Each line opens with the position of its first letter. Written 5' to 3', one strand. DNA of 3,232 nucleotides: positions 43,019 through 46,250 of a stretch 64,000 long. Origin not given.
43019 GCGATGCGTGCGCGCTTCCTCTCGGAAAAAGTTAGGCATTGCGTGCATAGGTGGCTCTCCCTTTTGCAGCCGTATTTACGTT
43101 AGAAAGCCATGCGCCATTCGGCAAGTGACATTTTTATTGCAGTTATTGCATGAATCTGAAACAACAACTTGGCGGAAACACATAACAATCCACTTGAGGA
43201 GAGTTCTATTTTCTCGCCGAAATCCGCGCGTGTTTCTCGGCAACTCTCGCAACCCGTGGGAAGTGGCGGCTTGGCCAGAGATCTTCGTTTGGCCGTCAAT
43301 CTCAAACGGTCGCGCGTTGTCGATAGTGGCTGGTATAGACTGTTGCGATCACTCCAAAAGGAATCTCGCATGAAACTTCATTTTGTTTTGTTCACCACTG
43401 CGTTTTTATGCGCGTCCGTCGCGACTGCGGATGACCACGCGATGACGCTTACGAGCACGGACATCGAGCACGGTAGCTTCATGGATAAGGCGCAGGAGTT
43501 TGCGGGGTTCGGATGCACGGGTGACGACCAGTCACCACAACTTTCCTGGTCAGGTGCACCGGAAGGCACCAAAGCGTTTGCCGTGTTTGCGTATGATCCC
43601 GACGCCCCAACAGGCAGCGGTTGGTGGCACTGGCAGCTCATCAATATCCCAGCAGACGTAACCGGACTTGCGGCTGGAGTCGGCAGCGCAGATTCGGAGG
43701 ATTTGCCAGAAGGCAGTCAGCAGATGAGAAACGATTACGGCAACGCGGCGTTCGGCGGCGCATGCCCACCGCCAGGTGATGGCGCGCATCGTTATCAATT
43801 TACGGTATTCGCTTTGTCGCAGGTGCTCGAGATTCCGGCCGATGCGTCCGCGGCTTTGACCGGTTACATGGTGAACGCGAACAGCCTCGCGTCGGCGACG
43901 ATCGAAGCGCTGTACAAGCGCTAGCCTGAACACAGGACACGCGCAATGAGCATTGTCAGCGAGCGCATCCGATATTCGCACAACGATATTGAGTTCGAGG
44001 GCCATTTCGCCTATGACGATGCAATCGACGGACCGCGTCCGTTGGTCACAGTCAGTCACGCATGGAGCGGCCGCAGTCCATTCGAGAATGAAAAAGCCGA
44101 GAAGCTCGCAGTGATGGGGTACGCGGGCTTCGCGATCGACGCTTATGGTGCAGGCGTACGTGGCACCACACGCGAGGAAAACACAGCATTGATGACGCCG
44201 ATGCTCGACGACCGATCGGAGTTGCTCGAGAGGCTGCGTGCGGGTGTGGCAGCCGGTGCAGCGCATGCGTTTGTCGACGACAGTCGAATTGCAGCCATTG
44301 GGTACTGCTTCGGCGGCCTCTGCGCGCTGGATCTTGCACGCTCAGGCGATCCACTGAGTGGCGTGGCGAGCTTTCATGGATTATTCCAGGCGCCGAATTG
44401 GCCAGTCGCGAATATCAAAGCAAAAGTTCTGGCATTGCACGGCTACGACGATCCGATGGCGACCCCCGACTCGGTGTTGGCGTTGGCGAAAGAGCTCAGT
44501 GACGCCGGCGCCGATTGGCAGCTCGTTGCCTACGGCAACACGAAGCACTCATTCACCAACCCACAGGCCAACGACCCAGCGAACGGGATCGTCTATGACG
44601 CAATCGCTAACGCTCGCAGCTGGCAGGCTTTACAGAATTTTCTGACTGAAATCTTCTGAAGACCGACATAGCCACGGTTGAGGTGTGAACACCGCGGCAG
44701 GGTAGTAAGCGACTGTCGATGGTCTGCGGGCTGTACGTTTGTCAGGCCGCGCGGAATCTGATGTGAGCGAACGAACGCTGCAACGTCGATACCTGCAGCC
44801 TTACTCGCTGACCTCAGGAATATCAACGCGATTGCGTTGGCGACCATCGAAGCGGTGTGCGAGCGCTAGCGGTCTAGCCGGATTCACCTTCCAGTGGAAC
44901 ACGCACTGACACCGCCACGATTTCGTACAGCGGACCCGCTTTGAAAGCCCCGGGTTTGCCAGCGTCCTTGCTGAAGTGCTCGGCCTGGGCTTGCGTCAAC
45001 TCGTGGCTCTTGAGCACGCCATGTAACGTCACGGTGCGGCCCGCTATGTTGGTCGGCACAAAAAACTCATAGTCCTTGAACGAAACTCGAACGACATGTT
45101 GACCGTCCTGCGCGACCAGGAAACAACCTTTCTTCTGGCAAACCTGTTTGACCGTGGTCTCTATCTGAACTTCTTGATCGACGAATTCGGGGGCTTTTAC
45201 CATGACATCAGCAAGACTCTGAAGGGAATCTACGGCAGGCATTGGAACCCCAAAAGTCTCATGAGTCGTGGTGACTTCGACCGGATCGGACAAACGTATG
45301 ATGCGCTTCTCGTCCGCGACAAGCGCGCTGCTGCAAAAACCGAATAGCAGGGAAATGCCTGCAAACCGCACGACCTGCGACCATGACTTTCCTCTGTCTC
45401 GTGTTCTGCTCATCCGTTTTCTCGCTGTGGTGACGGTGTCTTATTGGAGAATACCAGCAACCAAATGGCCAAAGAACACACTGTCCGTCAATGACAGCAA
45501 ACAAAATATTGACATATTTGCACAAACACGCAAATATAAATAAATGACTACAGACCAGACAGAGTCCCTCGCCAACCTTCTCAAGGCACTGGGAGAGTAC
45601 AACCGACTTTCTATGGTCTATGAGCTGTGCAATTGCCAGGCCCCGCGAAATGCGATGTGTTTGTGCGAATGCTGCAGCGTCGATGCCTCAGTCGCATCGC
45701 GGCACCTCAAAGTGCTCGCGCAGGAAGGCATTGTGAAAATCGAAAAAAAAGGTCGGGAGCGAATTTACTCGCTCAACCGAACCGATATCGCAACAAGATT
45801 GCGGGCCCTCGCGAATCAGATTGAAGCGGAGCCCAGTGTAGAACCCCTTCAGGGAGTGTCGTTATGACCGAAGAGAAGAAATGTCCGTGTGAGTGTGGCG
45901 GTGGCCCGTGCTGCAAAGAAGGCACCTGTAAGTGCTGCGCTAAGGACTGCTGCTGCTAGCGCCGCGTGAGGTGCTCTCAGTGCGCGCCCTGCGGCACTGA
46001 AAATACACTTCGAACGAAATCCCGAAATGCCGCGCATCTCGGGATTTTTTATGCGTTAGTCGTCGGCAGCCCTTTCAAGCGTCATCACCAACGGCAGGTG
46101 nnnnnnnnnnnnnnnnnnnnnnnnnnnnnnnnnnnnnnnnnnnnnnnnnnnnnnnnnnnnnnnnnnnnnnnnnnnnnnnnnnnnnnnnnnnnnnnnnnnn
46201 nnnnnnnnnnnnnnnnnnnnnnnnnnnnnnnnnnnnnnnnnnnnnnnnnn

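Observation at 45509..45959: SmtB/ArsR repressor translationally coupled to an unlisted 31-aa, 11-cysteine metallothionein-like peptide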

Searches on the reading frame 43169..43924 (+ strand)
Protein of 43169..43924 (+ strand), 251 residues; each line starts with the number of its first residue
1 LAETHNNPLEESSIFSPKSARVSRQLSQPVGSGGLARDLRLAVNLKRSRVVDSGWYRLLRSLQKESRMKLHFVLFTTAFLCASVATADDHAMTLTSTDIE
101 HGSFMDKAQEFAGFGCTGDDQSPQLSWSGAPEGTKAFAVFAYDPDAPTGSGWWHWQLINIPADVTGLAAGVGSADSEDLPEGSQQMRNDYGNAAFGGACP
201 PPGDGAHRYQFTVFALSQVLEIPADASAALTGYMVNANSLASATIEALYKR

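Call 18: search_protein_families(library=pfam, proteins=[window:43169-43924:+], max_evalue=0.001)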
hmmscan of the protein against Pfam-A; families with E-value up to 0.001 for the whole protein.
window:43169-43924:+ (251 aa): 1 family
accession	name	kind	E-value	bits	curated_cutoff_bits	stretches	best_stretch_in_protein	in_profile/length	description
PF01161.25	PBP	-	3.2e-38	131.6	24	1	114-249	6-135/135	Phosphatidylethanolamine-binding protein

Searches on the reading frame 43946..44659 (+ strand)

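Call 3: search_protein_families(library=pfam, proteins=[window:43946-44659:+], max_evalue=1)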
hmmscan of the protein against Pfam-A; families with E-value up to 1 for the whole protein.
window:43946-44659:+ (237 aa): 9 families
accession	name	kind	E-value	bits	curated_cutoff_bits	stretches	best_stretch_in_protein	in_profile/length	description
PF01738.24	DLH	-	6.2e-37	127.7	21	1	27-236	11-216/217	Dienelactone hydrolase family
PF00326.27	Peptidase_S9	-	9.9e-08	32.2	22.6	2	153-209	137-195/213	Prolyl oligopeptidase family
PF02230.22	Abhydrolase_2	-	0.00013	22.4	23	1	98-205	95-203/217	Phospholipase/Carboxylesterase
PF12146.15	Hydrolase_4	-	0.00017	21.5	27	1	30-133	3-96/239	Serine aminopeptidase, S33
PF12697.13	Abhydrolase_6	-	0.00086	20.5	26.3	1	40-186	8-132/217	Alpha/beta hydrolase family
PF08840.17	BAAT_C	-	0.017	15.6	20.9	0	152-206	107-163/210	BAAT / Acyl-CoA thioester hydrolase C terminal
PF00561.26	Abhydrolase_1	-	0.027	14.6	25.8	0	111-131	67-87/245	alpha/beta hydrolase fold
PF12740.14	PETase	-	0.079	12.8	28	1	99-206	111-216/263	PET hydrolase-like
PF05448.18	AXE1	-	0.12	11.6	21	1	18-131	70-194/321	Acetyl xylan esterase (AXE1)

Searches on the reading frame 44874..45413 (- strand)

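Call 3: search_protein_families(library=pfam, proteins=[window:44874-45413:-], max_evalue=1)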
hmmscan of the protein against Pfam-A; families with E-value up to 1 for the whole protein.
window:44874-45413:- (179 aa): 3 families
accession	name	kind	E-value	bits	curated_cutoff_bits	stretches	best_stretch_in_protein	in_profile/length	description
PF16267.10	DUF4920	-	8.6e-21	74.2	25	1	81-154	12-86/87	Domain of unknown function (DUF4920)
PF17834.7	GHD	-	0.07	13.3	34.5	1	94-121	11-38/57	Beta-sandwich domain in beta galactosidase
PF02012.26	BNR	-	0.16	12.5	27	0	4-12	3-11/12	BNR/Asp-box repeat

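Call 4: search_protein_families(library=ncbifam, proteins=[window:44874-45413:-], max_evalue=1)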
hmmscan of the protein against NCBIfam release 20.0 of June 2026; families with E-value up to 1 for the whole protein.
window:44874-45413:- (179 aa): 1 family
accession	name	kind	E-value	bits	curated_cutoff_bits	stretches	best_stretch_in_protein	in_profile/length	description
TIGR01181.1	dTDP_gluc_dehyt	equivalog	0.051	12.7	365.1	1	65-150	41-126/321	dTDP-glucose 4,6-dehydratase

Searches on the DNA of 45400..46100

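Call 45: search_rna_families(source=window, start=45400, end=46100, threshold=evalue, max_evalue=1)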
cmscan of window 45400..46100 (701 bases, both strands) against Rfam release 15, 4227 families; matches with E-value up to 1: 0.
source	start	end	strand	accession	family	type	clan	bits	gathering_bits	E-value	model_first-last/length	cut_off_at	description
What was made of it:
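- Tried and rejected: Rfam gave no RNA family over 45400-46100 at E <= 1 (call 45), so the region is not a known riboswitch or sRNA.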
